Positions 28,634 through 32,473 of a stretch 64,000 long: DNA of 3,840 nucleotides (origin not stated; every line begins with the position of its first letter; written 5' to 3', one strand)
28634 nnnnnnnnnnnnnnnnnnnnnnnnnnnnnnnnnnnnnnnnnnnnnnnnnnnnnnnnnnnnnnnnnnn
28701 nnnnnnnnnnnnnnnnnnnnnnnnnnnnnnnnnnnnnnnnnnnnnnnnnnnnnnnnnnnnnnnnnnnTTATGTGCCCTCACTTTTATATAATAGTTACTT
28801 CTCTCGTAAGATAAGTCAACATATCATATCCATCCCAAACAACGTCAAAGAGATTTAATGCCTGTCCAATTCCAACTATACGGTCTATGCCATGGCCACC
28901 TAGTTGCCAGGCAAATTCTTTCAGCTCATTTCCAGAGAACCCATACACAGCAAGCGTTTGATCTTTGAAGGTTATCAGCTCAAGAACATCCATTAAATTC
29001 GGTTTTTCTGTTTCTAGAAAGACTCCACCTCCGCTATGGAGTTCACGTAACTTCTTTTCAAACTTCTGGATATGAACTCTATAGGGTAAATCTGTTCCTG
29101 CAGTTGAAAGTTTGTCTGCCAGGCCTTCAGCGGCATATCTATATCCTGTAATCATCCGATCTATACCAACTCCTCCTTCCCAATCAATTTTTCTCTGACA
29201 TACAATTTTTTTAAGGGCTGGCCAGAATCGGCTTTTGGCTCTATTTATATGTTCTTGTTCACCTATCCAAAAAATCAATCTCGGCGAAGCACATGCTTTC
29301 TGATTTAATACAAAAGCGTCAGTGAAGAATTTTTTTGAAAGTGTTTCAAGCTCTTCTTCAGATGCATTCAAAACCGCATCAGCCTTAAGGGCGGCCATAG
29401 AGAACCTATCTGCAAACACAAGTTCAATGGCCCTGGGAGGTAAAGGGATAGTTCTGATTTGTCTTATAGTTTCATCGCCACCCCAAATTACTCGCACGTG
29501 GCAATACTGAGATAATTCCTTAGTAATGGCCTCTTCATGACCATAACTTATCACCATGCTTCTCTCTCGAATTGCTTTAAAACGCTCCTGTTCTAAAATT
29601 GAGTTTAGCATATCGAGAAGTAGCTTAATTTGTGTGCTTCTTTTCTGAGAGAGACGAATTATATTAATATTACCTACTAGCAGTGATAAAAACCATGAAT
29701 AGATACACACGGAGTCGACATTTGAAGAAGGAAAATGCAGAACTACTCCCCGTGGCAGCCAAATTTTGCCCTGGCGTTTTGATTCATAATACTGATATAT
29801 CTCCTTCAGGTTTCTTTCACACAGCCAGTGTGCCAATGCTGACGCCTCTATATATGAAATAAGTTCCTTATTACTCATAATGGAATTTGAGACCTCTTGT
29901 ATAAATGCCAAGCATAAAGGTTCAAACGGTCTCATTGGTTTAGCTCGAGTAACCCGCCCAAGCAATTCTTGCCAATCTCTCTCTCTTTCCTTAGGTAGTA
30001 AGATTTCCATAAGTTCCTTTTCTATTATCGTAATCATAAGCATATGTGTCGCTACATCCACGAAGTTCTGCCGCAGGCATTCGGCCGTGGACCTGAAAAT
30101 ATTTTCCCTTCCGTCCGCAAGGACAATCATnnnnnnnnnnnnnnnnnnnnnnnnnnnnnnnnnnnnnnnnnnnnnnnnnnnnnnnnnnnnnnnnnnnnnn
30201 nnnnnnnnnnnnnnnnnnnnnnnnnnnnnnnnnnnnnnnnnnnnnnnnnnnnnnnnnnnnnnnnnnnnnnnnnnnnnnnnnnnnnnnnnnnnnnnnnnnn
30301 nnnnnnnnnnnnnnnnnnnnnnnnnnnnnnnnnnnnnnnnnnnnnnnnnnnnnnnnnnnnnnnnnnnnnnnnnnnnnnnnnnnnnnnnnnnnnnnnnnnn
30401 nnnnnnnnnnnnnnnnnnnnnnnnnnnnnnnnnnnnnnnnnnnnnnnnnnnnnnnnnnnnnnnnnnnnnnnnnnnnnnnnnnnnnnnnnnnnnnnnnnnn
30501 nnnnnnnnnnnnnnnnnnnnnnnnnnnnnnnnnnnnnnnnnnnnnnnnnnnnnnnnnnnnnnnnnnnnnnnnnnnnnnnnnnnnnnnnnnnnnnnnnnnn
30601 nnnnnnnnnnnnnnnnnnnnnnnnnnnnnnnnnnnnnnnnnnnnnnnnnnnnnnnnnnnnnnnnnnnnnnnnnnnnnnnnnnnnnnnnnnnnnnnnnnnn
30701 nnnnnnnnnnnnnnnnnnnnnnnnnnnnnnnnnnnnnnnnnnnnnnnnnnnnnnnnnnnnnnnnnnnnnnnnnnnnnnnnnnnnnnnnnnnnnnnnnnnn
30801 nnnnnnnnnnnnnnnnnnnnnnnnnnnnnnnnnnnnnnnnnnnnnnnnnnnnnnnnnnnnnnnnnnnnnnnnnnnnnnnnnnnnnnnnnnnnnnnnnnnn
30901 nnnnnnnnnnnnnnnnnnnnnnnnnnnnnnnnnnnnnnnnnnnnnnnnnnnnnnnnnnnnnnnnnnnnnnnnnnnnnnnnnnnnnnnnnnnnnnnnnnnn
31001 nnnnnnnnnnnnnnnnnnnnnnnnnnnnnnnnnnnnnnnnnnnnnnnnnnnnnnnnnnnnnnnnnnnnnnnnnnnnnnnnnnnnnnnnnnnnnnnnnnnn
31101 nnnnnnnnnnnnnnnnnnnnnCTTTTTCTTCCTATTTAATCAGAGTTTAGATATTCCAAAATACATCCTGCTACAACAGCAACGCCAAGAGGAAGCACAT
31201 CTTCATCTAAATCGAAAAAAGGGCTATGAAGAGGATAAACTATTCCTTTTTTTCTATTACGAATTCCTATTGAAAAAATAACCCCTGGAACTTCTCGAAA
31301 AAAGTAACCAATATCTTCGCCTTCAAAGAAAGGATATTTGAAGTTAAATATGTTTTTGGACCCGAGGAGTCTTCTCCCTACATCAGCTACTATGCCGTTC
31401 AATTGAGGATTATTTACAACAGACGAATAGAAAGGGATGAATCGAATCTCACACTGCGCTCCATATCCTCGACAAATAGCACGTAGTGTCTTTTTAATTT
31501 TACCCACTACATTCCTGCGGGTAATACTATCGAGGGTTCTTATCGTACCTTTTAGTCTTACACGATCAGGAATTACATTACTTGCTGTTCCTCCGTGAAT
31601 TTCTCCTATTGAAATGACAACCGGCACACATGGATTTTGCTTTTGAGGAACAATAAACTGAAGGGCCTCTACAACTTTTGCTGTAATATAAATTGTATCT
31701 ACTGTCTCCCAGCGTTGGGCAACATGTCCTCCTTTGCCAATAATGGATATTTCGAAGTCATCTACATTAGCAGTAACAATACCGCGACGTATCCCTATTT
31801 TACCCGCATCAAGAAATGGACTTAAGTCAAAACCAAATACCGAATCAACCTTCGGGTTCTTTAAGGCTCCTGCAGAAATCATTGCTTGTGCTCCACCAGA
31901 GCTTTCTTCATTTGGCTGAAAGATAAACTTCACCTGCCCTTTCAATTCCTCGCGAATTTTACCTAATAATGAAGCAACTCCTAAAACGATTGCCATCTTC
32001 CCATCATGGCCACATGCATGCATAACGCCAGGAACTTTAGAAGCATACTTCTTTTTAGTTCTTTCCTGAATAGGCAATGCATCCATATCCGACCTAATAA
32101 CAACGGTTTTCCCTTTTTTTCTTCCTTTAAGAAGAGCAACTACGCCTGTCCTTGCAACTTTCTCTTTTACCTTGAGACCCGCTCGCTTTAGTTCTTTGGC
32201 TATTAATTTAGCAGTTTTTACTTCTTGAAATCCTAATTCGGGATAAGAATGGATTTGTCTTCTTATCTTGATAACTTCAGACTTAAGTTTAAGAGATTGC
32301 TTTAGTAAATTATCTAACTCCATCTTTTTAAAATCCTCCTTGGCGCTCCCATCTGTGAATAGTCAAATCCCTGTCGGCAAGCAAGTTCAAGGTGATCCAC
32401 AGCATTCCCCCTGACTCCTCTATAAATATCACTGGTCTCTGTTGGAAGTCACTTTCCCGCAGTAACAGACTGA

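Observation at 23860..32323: LuxC/LuxE (acyl-CoA reductase and acyl-protein synthetase) pair without luciferase, embedded with CapK-like ligase, heparinase II/III-like, GT1 and M20 amidohydrolase genes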

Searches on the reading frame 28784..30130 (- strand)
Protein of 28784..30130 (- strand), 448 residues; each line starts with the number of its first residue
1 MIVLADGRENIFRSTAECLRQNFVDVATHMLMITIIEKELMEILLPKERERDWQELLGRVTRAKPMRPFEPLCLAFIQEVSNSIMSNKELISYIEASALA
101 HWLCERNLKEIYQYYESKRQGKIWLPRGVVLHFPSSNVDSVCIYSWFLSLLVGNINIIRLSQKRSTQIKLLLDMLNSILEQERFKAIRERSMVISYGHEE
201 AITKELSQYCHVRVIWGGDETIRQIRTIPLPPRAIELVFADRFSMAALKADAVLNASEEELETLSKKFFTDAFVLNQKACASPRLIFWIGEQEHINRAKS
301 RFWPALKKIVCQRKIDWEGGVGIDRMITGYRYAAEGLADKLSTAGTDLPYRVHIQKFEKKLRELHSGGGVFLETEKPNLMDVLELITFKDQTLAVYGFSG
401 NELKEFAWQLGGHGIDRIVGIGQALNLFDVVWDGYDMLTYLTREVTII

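Call 3: search_protein_families(library=pfam, proteins=[window:28784-30130:-], max_evalue=0.01)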
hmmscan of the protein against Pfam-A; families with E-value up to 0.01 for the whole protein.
window:28784-30130:- (448 aa): 1 family
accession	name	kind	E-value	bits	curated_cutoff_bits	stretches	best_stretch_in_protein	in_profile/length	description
PF05893.19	LuxC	-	2.4e-27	96.3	21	1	118-443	80-400/401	Acyl-CoA reductase (LuxC)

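Call 4: search_protein_families(library=ncbifam, proteins=[window:28784-30130:-], max_evalue=0.01)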
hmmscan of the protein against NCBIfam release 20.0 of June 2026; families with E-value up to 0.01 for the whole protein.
window:28784-30130:- (448 aa): 1 family
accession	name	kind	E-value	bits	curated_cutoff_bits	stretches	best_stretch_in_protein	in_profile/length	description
NF052251.1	LCFA_red_LuxC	equivalog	1.1e-08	34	750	1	125-422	140-421/478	long-chain-fatty-acyl-CoA reductase LuxC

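Call 30: search_solved_structures(query=window:28784-30010:-, max_evalue=0.01)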
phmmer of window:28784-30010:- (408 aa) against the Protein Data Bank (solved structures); distinct sequences matched with E-value up to 0.01: 0.

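Call 50: search_solved_structures(query=A3, max_evalue=1, show_alignments=1)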
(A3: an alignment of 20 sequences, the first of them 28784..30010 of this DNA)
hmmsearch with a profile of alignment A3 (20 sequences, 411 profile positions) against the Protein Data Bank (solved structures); distinct sequences matched with E-value up to 1: 4.
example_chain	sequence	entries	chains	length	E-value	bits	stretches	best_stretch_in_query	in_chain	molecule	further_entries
7xc6_A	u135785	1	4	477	8.1e-13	51.2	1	89-408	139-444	Long-chain acyl-protein thioester reductase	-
3vfg_L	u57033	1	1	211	0.28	13.2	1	229-256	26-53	3F8 Light Chain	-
6k0z_A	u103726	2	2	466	0.83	11.6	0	63-151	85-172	Aldehyde dehydrogenase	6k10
2jvf_A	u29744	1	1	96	0.91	11.5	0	117-155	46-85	de novo protein M7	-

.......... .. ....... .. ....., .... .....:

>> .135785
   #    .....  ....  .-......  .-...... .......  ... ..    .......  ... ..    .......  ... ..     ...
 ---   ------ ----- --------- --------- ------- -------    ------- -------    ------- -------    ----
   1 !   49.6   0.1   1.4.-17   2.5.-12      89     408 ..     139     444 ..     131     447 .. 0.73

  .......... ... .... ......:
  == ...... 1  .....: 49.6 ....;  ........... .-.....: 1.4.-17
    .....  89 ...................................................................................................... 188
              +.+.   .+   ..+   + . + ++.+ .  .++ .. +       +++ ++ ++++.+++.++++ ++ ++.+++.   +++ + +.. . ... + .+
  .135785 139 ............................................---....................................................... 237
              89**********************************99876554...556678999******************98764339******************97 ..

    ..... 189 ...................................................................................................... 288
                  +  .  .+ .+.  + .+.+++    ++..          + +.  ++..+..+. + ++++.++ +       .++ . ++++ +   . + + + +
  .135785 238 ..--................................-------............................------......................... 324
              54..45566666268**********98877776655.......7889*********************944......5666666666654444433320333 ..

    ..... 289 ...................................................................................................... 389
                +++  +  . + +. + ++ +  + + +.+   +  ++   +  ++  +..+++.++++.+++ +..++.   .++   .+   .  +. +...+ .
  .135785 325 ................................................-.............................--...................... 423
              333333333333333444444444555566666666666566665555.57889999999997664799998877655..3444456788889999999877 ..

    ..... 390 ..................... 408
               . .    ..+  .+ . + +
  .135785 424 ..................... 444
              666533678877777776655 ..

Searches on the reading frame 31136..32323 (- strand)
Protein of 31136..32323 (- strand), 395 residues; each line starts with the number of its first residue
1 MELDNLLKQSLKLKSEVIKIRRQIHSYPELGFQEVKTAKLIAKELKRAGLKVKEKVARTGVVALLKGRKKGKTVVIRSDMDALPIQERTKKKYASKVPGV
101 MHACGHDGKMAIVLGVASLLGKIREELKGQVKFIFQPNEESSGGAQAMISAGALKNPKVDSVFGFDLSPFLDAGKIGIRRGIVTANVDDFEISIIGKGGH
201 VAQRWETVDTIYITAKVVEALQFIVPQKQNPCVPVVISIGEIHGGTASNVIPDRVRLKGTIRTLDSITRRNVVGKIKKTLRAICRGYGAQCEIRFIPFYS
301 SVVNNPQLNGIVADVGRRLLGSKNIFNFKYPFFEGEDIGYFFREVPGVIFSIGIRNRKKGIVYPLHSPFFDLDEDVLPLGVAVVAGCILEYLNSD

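Call 3: search_protein_families(library=pfam, proteins=[window:31136-32323:-], max_evalue=0.01)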
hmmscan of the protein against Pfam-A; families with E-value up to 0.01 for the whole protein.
window:31136-32323:- (395 aa): 2 families
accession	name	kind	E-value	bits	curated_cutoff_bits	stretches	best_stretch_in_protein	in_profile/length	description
PF01546.33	Peptidase_M20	-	7.8e-38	130.9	24.6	1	76-389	2-205/206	Peptidase family M20/M25/M40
PF07687.19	M20_dimer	-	8e-12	45.5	21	1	181-285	5-104/107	Peptidase dimerisation domain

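Call 4: search_protein_families(library=ncbifam, proteins=[window:31136-32323:-], max_evalue=0.01)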
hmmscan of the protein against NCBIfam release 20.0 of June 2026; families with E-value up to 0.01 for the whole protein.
window:31136-32323:- (395 aa): 21 families
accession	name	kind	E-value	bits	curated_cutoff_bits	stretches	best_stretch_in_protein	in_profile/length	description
NF040868.1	carboxypep_CpsA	equivalog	1.7e-122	409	500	1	5-391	3-389/391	carboxypeptidase CpsA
TIGR01891.1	amidohydrolases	subfamily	1.9e-104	349.7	153.75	1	18-380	2-366/366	amidohydrolase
NF038260.1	ectoine_DoeB_2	equivalog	3.2e-87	292.9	550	1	16-380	7-368/378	N(2)-acetyl-L-2,4-diaminobutanoate deacetylase DoeB2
TIGR01910.1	DapE-ArgE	subfamily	1.3e-10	41.1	217.6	1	110-297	110-293/373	ArgE/DapE family deacylase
TIGR01892.1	AcOrn-deacetyl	equivalog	2.7e-10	39.8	297.7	1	48-323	31-311/365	acetylornithine deacetylase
NF009557.0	PRK13009.1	equivalog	9.5e-10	38.1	284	1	15-300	3-296/377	succinyl-diaminopimelate desuccinylase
TIGR01900.1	dapE-gram_pos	equivalog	1.2e-09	37.5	304.2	1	17-262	5-243/351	succinyl-diaminopimelate desuccinylase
TIGR01246.1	dapE_proteo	equivalog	1.8e-09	37.1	361.8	1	32-295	16-283/370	succinyl-diaminopimelate desuccinylase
TIGR01879.1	hydantase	subfamily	1.5e-08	34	204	1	175-296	197-316/401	hydantoinase/carbamoylase family amidase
NF006771.0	PRK09290.1-5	subfamily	2e-08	33.2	399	1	175-308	205-336/413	allantoate amidohydrolase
NF005373.0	PRK06915.1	equivalog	1.2e-07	31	428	1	59-265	81-292/422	peptidase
NF005602.0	PRK07338.1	equivalog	4.3e-07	28.8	357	1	150-293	172-308/409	hydrolase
NF006775.0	PRK09290.2-5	equivalog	3.5e-06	26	479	1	177-313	211-345/419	allantoate amidohydrolase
TIGR01883.1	PepT-like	hypoth_equivalog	4.4e-06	25.9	274.25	1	33-300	18-281/361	peptidase T-like protein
NF006365.0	PRK08588.1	subfamily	5.4e-06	26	289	1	108-305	109-300/383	succinyl-diaminopimelate desuccinylase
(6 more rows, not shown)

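Call 61: list_cluster_members(proteins=[P0204, window:31136-32323:-, window:19649-21634:-])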
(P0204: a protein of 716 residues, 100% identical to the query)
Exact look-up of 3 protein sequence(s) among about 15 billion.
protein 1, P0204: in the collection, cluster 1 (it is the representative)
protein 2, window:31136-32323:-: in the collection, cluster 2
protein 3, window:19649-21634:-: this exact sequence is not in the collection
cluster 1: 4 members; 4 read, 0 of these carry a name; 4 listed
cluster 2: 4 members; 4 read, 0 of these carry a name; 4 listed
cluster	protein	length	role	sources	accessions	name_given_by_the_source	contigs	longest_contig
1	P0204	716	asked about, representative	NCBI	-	-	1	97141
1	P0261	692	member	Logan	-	-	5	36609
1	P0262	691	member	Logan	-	-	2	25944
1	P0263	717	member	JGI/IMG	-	-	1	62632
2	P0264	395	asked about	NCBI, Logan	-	-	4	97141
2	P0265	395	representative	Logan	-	-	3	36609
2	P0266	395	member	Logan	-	-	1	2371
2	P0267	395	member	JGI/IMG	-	-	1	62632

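Call 70: search_solved_structures(query=window:31136-32323:-, max_evalue=1e-30)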
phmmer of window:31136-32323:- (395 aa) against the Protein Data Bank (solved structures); distinct sequences matched with E-value up to 1e-30: 4.
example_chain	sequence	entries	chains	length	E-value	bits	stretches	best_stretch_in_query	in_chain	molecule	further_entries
1ysj_A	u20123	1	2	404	6.2e-76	258.9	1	15-380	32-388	protein yxeP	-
1xmb_A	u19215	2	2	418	3.8e-72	246.5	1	16-393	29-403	IAA-amino acid hydrolase homolog 2 | IAA-amino acid hydrolase ILR1-like 2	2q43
4ewt_A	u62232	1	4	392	6.5e-60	206.2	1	8-395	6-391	Peptidase, M20/M25/M40 family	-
6slf_A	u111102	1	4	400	2.7e-37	131.8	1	14-321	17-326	N-alpha-acyl-glutamine aminoacylase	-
